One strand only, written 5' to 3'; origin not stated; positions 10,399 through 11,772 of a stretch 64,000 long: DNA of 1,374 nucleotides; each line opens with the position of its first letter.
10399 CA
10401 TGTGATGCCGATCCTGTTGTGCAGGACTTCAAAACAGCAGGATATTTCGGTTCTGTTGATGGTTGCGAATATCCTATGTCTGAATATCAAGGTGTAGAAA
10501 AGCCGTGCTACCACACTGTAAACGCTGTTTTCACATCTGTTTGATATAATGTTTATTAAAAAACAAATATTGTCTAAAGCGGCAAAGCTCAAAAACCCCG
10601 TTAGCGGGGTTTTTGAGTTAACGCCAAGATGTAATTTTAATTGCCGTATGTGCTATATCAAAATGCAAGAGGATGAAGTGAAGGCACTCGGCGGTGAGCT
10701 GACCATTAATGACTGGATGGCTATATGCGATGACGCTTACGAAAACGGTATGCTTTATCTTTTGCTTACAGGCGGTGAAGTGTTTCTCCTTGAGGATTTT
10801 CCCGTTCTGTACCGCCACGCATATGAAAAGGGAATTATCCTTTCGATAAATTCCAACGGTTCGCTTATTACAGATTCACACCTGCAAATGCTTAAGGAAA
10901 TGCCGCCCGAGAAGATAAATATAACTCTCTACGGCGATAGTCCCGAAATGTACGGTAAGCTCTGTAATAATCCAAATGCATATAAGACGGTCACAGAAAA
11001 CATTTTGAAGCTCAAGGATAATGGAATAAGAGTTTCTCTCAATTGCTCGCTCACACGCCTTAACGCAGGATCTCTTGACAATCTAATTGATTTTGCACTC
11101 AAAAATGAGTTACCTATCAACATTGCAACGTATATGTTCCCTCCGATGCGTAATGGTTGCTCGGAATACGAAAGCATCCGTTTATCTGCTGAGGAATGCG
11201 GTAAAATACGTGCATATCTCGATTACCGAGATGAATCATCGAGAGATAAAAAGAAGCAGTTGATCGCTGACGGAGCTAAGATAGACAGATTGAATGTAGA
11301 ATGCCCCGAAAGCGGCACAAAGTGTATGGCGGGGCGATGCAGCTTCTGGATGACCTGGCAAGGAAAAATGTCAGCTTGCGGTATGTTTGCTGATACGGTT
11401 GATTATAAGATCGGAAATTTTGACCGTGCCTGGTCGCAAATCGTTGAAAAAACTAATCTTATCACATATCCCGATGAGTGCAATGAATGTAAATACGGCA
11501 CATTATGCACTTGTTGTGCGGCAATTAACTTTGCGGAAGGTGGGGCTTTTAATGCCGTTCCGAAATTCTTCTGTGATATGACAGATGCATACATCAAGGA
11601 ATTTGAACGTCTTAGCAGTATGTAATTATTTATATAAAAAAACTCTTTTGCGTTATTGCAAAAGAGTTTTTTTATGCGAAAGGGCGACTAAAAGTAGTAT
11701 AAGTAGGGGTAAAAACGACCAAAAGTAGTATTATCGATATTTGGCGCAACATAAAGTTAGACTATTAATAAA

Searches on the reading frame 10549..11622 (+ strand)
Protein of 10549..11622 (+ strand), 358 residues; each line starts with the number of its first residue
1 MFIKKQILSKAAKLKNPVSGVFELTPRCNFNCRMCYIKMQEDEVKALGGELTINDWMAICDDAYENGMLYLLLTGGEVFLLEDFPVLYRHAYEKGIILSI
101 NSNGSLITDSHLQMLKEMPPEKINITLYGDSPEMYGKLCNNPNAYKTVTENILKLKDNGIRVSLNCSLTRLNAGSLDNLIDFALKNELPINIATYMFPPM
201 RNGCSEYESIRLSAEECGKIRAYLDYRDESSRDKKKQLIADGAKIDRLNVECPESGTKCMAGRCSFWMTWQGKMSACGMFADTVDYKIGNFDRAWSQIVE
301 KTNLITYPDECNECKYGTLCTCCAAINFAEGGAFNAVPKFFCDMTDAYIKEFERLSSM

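Call 4: search_protein_families(library=pfam, proteins=[window:10549-11622:+], max_evalue=0.01)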
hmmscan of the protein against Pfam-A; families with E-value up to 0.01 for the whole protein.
window:10549-11622:+ (358 aa): 1 family
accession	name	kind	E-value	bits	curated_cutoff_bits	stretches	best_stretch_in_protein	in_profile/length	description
PF04055.27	Radical_SAM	-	5e-21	76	29.5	1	23-181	2-164/166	Radical SAM superfamily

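Call 5: search_protein_families(library=ncbifam, proteins=[window:10549-11622:+], max_evalue=1)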
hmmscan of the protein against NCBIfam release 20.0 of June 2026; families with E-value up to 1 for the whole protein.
window:10549-11622:+ (358 aa): 58 families (the best 25 are shown)
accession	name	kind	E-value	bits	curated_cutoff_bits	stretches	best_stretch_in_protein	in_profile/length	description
TIGR04303.1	GeoRSP_rSAM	equivalog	5.7e-22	78.7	400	1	15-336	2-319/325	GeoRSP system radical SAM/SPASM protein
TIGR04055.1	rSAM_NirJ2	equivalog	6.2e-22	78.5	500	1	24-334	6-315/326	putative heme d1 biosynthesis radical SAM protein NirJ2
TIGR04546.1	rSAM_ahbC_deAc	equivalog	8.8e-22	77.4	650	1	13-190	35-207/390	12,18-didecarboxysiroheme deacetylase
TIGR04545.1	rSAM_ahbD_hemeb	equivalog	3.1e-21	76.2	500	1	22-336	4-330/339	heme b synthase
TIGR02668.1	moaA_archaeal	equivalog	7.8e-21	74.3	325.25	1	23-284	15-272/303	GTP 3',8-cyclase MoaA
TIGR03962.1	mycofact_rSAM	equivalog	3.7e-20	72.4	265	1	14-342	8-320/339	mycofactocin radical SAM maturase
TIGR04051.1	rSAM_NirJ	equivalog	4.8e-19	68.5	515.45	1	21-185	5-165/354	heme d1 biosynthesis radical SAM protein NirJ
TIGR04347.1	pseudo_SAM_Halo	equivalog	6.3e-19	68.5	525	1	11-184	32-200/390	TIGR04347 family pseudo-SAM/SPASM protein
TIGR02666.1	moaA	equivalog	7.1e-18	64.7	284.05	1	24-285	16-285/336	GTP 3',8-cyclase MoaA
TIGR04053.2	TIGR04053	equivalog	4.7e-17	62.3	395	1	15-189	5-179/366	TIGR04053 family radical SAM/SPASM domain-containing protein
TIGR02109.1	PQQ_syn_pqqE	equivalog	1.6e-16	60.2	381.35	1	14-187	3-173/358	pyrroloquinoline quinone biosynthesis protein PqqE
TIGR04250.1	SCM_rSAM_ScmE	equivalog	2.9e-16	59.3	400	1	20-196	5-182/358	SynChlorMet cassette radical SAM/SPASM protein ScmE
TIGR04054.1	rSAM_NirJ1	equivalog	3.5e-16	58.8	650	1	12-189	31-203/387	putative heme d1 biosynthesis radical SAM protein NirJ1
NF001199.0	PRK00164.2-1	equivalog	1.1e-14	54.4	231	1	23-284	17-275/308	GTP 3',8-cyclase MoaA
NF038283.1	viperin_w_prok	equivalog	3.3e-14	52.7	180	1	23-173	7-167/281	viperin family antiviral radical SAM protein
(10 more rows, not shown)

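Call 9: find_homologous_proteins(query=window:10549-11622:+, max_evalue=1e-10)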
Query window:10549-11622:+ (358 aa): 492 proteins with E <= 1e-10 among 2565 candidates; the best 120 are listed.
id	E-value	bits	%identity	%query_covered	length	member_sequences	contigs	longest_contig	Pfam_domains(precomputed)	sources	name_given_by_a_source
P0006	1.8e-245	832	99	100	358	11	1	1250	PF04055.28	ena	-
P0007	1.9e-191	654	77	99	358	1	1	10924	PF04055.28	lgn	-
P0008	1.4e-157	543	64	99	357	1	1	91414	PF04055.28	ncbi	-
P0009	7.6e-109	382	47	99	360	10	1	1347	PF04055.28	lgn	-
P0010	1.6e-104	368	46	99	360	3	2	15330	PF04055.28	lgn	-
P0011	5.4e-95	337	46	100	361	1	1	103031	PF04055.28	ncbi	-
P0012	1.0e-85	306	42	97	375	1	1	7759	PF04055.28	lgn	-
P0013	2.5e-84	302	41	99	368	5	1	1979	PF04055.28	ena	-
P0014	1.8e-83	299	41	99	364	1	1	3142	PF04055.28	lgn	-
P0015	2.9e-83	298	41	98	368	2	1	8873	PF04055.28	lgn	-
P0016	5.9e-83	297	42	98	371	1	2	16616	PF04055.28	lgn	-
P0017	7.6e-83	297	41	97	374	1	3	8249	PF04055.28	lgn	-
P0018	9.1e-83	297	40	97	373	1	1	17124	PF04055.28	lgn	-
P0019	1.1e-82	296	41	96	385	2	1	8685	PF04055.28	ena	-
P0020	2.0e-82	295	39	98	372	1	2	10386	PF04055.28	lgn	-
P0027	6.5e-80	287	38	98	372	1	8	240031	PF04055.28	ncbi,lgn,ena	-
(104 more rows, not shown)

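Call 10: find_encoding_contigs(protein=P0008, flank=10000, max_places=2)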
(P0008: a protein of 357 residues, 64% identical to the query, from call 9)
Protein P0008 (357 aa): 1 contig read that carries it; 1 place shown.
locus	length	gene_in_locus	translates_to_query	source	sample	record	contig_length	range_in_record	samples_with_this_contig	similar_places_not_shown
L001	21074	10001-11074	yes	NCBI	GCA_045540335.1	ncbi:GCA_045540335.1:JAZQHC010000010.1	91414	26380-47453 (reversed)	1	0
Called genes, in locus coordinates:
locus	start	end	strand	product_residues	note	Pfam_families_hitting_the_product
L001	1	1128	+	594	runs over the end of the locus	PF01336:tRNA_anti-codon, PF00152:tRNA-synt_2, PF01409:tRNA-synt_2d (faint), PF02938:GAD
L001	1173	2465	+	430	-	PF00596:Aldolase_II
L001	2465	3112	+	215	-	PF00702:Hydrolase, PF12710:HAD (faint), PF13419:HAD_2, PF13242:Hydrolase_like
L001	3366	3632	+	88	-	PF05402:PqqD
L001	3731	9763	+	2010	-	-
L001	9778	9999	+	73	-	-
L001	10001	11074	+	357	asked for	PF04055:Radical_SAM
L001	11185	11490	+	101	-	PF04542:Sigma70_r2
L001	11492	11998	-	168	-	PF05067:Mn_catalase (weak), PF03232:COQ7 (faint), PF00210:Ferritin, PF02915:Rubrerythrin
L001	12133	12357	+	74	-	PF00550:PP-binding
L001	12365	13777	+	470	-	PF01943:Polysacc_synt, PF13440:Polysacc_synt_3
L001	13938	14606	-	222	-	PF12847:Methyltransf_18, PF04816:TrmK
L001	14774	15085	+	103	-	-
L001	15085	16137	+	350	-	PF01992:vATP-synt_AC39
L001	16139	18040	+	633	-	PF01496:V_ATPase_I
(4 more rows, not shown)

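Call 11: find_encoding_contigs(protein=P0007, flank=10000, max_places=2)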
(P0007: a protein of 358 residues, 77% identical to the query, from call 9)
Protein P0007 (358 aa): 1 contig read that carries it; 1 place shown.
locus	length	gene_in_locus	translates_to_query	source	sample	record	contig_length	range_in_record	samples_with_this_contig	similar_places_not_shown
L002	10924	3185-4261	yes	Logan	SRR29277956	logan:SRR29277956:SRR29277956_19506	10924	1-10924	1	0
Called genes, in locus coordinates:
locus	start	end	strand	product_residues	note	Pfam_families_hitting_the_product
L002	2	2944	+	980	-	?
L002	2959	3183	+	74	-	-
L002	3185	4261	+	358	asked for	PF04055:Radical_SAM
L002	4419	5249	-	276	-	PF01171:ATP_bind_3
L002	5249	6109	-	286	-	PF00781:DAGK_cat, PF19279:YegS_C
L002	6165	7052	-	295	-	PF14478:DUF4430 (faint)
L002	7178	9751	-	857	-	PF00912:Transgly, PF00905:Transpeptidase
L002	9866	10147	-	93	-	PF05239:PRC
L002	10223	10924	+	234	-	?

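Call 12: find_encoding_contigs(protein=P0011, flank=10000, max_places=2)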
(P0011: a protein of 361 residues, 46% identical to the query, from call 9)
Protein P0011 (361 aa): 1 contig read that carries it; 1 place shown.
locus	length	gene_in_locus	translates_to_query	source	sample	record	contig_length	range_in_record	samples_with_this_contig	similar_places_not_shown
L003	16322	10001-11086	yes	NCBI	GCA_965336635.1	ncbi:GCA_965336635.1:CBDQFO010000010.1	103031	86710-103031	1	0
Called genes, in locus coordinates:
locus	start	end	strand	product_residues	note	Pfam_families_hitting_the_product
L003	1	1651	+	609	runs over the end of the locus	PF00012:HSP70, PF06723:MreB_Mbl, PF00012:HSP70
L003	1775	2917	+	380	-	PF00226:DnaJ, PF01556:DnaJ_C, PF00684:DnaJ_CXXCXGXG, PF27439:DnaJ_C_2 (weak)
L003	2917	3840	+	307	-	PF06325:PrmA, PF01135:PCMT, PF05175:MTS, PF13489:Methyltransf_23 (weak), PF13649:Methyltransf_25, PF13847:Methyltransf_31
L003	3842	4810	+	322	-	PF01497:Peripla_BP_2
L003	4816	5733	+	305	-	-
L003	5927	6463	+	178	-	PF02482:Ribosomal_S30AE, PF16321:Ribosom_S30AE_C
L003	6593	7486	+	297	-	PF27840:ScmC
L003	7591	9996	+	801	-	PF00404:Dockerin_1, PF02838:Glyco_hydro_20b, PF00728:Glyco_hydro_20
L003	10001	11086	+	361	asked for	PF04055:Radical_SAM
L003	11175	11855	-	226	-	-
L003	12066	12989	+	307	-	PF02195:ParB_N, PF17762:HTH_ParB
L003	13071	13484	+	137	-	-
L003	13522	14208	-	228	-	PF14804:Jag_N, PF13083:KH_KhpA-B, PF01424:R3H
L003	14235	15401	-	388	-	PF02096:60KD_IMP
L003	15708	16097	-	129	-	PF00825:Ribonuclease_P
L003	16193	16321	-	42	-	?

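Call 15: find_encoding_contigs(protein=P0010, flank=10000, max_places=2)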
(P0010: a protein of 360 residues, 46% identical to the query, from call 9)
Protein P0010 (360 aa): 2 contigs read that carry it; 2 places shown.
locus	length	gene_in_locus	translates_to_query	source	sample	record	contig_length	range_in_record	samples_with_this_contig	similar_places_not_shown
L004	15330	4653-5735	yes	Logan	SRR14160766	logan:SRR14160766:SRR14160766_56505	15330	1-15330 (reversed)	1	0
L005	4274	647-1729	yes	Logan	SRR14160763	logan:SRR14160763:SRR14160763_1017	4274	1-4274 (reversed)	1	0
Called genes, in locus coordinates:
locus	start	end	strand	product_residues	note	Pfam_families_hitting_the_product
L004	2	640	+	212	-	?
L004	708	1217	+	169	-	-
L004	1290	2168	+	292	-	PF27840:ScmC (weak)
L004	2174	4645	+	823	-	PF02838:Glyco_hydro_20b (weak), PF00728:Glyco_hydro_20, PF06458:MucBP (faint)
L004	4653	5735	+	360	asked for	PF04055:Radical_SAM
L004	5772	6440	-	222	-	PF00543:P-II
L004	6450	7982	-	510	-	PF07556:DUF1538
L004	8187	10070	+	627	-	PF13290:CHB_HEX_C_1 (weak), PF08757:CotH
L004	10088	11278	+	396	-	PF01996:F420_ligase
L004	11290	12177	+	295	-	PF03755:YicC-like_N, PF08340:YicC-like_C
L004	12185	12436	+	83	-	PF04025:RemA-like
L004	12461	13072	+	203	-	PF00625:Guanylate_kin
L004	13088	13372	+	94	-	-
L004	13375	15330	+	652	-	?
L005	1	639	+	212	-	?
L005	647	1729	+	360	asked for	PF04055:Radical_SAM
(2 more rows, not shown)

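Call 16: find_encoding_contigs(protein=P0027, flank=8000, max_places=2)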
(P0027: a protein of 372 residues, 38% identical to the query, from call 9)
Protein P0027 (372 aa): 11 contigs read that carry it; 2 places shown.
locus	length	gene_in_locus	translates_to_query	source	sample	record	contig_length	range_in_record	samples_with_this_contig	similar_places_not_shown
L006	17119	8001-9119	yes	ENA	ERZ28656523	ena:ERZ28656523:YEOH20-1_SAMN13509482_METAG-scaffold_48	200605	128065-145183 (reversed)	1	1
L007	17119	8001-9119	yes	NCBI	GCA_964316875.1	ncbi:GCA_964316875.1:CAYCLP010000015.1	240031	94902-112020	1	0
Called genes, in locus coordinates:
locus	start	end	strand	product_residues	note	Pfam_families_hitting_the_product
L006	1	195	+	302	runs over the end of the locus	PF02666:PS_Dcarbxylase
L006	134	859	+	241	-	PF14378:PAP2_3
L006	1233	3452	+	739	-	-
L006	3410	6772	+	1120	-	PF19407:DUF5979 (weak)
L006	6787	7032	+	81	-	-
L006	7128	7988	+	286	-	PF27840:ScmC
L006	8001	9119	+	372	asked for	PF04055:Radical_SAM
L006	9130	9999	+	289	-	-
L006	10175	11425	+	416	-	PF00464:SHMT, PF01212:Beta_elim_lyase, PF00155:Aminotran_1_2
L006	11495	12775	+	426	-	PF05496:RuvB_N, PF00158:Sigma54_activat (faint), PF01078:Mg_chelatase (faint), PF14532:Sigma54_activ_2 (weak), PF00004:AAA, PF07728:AAA_5 (faint), PF16193:AAA_assoc_2, PF12002:MgsA_C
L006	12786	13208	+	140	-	PF10825:DUF2752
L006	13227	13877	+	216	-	PF00702:Hydrolase, PF12710:HAD, PF13419:HAD_2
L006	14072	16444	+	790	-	PF13306:LRR_5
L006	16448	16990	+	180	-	PF13306:LRR_5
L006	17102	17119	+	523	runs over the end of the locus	PF13306:LRR_5, PF07523:Big_3, PF00404:Dockerin_1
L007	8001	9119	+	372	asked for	PF04055:Radical_SAM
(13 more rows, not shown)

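Call 22: find_related_loci(query=A2, collection=genome_contigs, flank=10000)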
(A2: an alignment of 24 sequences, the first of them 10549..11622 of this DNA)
Query A2 (358 aa) in genome_contigs; peptide patterns used: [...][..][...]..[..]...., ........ (x = any residue, [..] = any of these).
599 stretches matched a pattern (row limit reached: there are more); 566 encode a relative of the query (tblastn E <= 1e-3); the best 80 are kept; 80 distinct loci.
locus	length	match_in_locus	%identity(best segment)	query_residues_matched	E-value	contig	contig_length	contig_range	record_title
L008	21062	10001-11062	64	1-355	1e-153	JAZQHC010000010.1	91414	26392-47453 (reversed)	MAG: Eubacteriales bacterium isolate T1900044629_TS20190095.MAGScoT_cleanbin_000008 SGB_996_k141_1983961, whole genome s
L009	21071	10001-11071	46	1-355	9e-108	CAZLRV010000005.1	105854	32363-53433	MAG TPA_asm: uncultured Lachnospiraceae bacterium isolate SRP313737_co1_196 genome assembly, contig: NODE_294_length_105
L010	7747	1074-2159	42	3-354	8e-89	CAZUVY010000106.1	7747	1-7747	MAG TPA_asm: uncultured Faecalimonas sp. isolate SRP350583_co2_120 genome assembly, contig: NODE_14269_length_7747_cov_2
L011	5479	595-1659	40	3-352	1e-87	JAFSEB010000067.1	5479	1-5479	MAG: Clostridia bacterium isolate RGIG3058 Goat_Rectum-5__c514540, whole genome shotgun sequence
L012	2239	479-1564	40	3-354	7e-91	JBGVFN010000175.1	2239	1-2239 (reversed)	MAG: Lachnospiraceae bacterium isolate fecal_MAG_39 fecal_MAG_39_contig_0175, whole genome shotgun sequence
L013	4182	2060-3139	42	3-353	4e-87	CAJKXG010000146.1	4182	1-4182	MAG TPA_asm: uncultured Ruminococcaceae bacterium isolate SRR413686-bin.13 genome assembly, contig: NODE_7725_length_418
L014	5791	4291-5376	39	3-354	8e-87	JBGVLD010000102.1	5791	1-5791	MAG: Agathobacter sp. isolate fecal_MAG_29 fecal_MAG_29_contig_0102, whole genome shotgun sequence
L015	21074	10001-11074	42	3-352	8e-86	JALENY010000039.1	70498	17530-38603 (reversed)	MAG: Lachnospiraceae bacterium isolate SUG177 k141_1430191, whole genome shotgun sequence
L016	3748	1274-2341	42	3-356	1e-85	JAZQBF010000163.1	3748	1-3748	MAG: Faecousia sp. isolate T1900044641_TS20190107.MAGScoT_cleanbin_000043 SGB_1259_k141_895234, whole genome shotgun seq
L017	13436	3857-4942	40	3-354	5e-85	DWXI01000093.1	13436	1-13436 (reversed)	MAG TPA_asm: Candidatus Mediterraneibacter intestinigallinarum isolate ChiBcec15-2237 ChiBcec15__C52600_L13436_SAMN08010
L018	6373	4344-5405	42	3-349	6e-85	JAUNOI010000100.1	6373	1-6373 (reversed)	MAG: Lachnospiraceae bacterium isolate S34M_St_14 NODE_7859_length_6373_cov_7.365939, whole genome shotgun sequence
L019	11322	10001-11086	39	3-354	1e-84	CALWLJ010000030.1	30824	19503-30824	MAG: uncultured Mediterraneibacter sp. isolate BRZ_HT__bin23 genome assembly, contig: BRZ_HT__NODE_2191_length_30824_cov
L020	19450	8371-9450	39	3-353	2e-84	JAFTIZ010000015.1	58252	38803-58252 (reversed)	MAG: Oscillospiraceae bacterium isolate RGIG3862 Roe_deer_Cecum-1__c819, whole genome shotgun sequence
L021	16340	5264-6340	40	1-350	9e-84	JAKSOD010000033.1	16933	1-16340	MAG: Clostridia bacterium isolate Horse_feces168 MAG168_33, whole genome shotgun sequence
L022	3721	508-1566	41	3-348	4e-84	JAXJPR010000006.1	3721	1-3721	MAG: Lachnospiraceae bacterium isolate DOME_MAG_1842 1842_C0134_k141_11042, whole genome shotgun sequence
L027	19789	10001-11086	40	3-356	9e-83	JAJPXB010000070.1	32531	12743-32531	MAG: Clostridiales bacterium isolate AH.10_4 NODE_147_length_32531_cov_23.929456, whole genome shotgun sequence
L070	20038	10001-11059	39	7-355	3e-76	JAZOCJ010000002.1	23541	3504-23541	MAG: Faecousia sp. isolate T1900044756_TS20190222.MAGScoT_cleanbin_000051 SGB_2283_k141_3178130, whole genome shotgun se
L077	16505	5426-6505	39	2-349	7e-76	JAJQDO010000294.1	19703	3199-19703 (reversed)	MAG: Clostridiales bacterium isolate MI.10_7 NODE_611_length_19703_cov_7.594615, whole genome shotgun sequence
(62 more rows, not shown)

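Call 31: search_protein_families(library=pfam, proteins=[L070:9117-9962:+, L015:6754-7644:+, L070:11089-11910:+, L077:6563-7462:+, L015:7616-9916:+, L070:12178-13467:+, L070:13467-14195:+, L070:14213-15034:+, L015:1829-6505:+], max_evalue=0.01)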
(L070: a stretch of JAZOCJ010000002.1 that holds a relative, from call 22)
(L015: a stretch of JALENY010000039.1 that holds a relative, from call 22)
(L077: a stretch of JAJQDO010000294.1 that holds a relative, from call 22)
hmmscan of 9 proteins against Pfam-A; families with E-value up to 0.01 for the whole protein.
L070:9117-9962:+ (282 aa): 0 families

L015:6754-7644:+ (297 aa): 0 families

L070:11089-11910:+ (274 aa): 1 family
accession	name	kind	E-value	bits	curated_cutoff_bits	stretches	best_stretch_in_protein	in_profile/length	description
PF00942.24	CBM_3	-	0.0019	19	22.4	0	201-260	16-73/83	Cellulose binding domain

L077:6563-7462:+ (300 aa): 0 families

L015:7616-9916:+ (767 aa): 2 families
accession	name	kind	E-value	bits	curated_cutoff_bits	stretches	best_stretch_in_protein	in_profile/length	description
PF00728.28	Glyco_hydro_20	-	1.5e-39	136.8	22.3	1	161-558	4-346/348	Glycosyl hydrolase family 20, catalytic domain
PF02838.20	Glyco_hydro_20b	-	2.1e-06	28.9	26.1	1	79-138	48-106/124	Glycosyl hydrolase family 20, domain 2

L070:12178-13467:+ (430 aa): 3 families
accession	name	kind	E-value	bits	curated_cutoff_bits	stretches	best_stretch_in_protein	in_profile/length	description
PF02706.20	Wzz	-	8.5e-06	26.4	25.5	1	27-113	5-90/91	Chain length determinant protein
PF13614.12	AAA_31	-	0.00026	21.4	27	0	291-314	14-37/177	AAA domain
PF01656.29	CbiA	-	0.00064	20.1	25.4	1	283-394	3-85/125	CobQ/CobB/MinD/ParA nucleotide binding domain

L070:13467-14195:+ (243 aa): 1 family
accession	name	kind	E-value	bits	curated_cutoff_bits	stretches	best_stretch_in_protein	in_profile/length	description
PF19567.5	CpsB_CapC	-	4.5e-54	183.8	27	1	9-237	2-232/234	Capsular polysaccharide synthesis, CpsB/CapC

L070:14213-15034:+ (274 aa): 2 families
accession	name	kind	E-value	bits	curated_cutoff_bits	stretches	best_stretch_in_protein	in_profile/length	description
PF16403.11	Bact_surface_Ig-like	-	6.5e-25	87.4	27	3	202-257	7-58/71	Bacterial surface protein, Ig-like domain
PF07523.18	Big_3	-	1.7e-07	31.8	21.2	1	206-256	10-59/68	Bacterial Ig-like domain (group 3)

L015:1829-6505:+ (1559 aa): 1 family
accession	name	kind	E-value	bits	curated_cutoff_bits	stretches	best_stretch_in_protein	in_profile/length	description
PF07691.17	PA14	-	1.3e-05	25.4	24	1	514-606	39-130/147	PA14 domain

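Call 32: search_solved_structures(query=L070:9117-9962:+, max_evalue=1)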
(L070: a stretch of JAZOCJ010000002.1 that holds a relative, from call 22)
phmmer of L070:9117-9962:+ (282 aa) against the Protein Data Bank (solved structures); distinct sequences matched with E-value up to 1: 8.
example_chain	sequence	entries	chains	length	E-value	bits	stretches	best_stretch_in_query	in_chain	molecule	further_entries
7luv_C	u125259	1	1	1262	0.38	13.4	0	82-141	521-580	THO complex subunit 2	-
7v2w_G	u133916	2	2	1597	0.57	12.9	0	82-141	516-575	THO complex subunit 2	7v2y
7aqo_G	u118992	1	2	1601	0.57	12.9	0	82-141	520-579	THO complex subunit 2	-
7apx_A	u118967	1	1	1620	0.58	12.8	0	82-141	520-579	THO complex subunit 2,Tho2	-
7dv5_U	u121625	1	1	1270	0.87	12.3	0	136-161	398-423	Bile salt export pump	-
36cg_U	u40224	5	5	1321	0.98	12.1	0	136-161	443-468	Bile salt export pump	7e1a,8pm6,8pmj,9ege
9n1y_A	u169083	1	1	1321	0.98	12.1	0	136-161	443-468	Bile salt export pump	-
8pmd_A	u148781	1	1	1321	0.98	12.1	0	136-161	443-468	Bile salt export pump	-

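Call 35: search_solved_structures(query=A3, max_evalue=1, show_alignments=2)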
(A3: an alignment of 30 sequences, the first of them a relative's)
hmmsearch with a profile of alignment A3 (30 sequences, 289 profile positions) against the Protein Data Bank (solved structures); distinct sequences matched with E-value up to 1: 23.
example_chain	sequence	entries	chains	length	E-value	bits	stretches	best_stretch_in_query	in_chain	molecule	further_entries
1ko7_A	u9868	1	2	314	0.0068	19.6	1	127-163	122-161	Hpr kinase/phosphatase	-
2qmh_A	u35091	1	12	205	0.024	17.8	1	136-188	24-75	HPr kinase/phosphorylase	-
1jb1_A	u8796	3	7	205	0.024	17.8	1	136-188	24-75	HPRK PROTEIN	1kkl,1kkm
6c2u_A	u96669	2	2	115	0.026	17.7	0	149-168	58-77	phosphate-loop protein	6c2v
2grj_A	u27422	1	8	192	0.073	16.2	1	149-180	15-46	Dephospho-CoA kinase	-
1ii2_A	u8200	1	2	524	0.11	15.7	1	123-161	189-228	PHOSPHOENOLPYRUVATE CARBOXYKINASE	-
7dv5_U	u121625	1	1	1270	0.23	14.6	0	145-170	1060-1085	Bile salt export pump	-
8pmd_A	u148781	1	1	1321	0.25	14.5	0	145-170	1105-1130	Bile salt export pump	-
36cg_U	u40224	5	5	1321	0.25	14.5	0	145-170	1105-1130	Bile salt export pump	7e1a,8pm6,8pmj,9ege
9n1y_A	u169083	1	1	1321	0.25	14.5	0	145-170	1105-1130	Bile salt export pump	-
9oe1_A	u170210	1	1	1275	0.3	14.2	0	145-170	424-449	ATP-binding cassette, sub-family B (MDR/TAP), member 4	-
9ody_A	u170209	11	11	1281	0.3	14.2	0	145-170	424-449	ATP-binding cassette, sub-family B (MDR/TAP), member 4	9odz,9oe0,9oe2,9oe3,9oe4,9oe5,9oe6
3b5x_A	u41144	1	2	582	0.39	13.9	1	138-170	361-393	Lipid A export ATP-binding/permease protein msbA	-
1knx_A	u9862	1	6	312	0.66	13.1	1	136-160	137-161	Probable HPr(Ser) kinase/phosphatase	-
9nfi_A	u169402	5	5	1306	0.79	12.9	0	145-170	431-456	Permeability Glycoprotein (P-gp)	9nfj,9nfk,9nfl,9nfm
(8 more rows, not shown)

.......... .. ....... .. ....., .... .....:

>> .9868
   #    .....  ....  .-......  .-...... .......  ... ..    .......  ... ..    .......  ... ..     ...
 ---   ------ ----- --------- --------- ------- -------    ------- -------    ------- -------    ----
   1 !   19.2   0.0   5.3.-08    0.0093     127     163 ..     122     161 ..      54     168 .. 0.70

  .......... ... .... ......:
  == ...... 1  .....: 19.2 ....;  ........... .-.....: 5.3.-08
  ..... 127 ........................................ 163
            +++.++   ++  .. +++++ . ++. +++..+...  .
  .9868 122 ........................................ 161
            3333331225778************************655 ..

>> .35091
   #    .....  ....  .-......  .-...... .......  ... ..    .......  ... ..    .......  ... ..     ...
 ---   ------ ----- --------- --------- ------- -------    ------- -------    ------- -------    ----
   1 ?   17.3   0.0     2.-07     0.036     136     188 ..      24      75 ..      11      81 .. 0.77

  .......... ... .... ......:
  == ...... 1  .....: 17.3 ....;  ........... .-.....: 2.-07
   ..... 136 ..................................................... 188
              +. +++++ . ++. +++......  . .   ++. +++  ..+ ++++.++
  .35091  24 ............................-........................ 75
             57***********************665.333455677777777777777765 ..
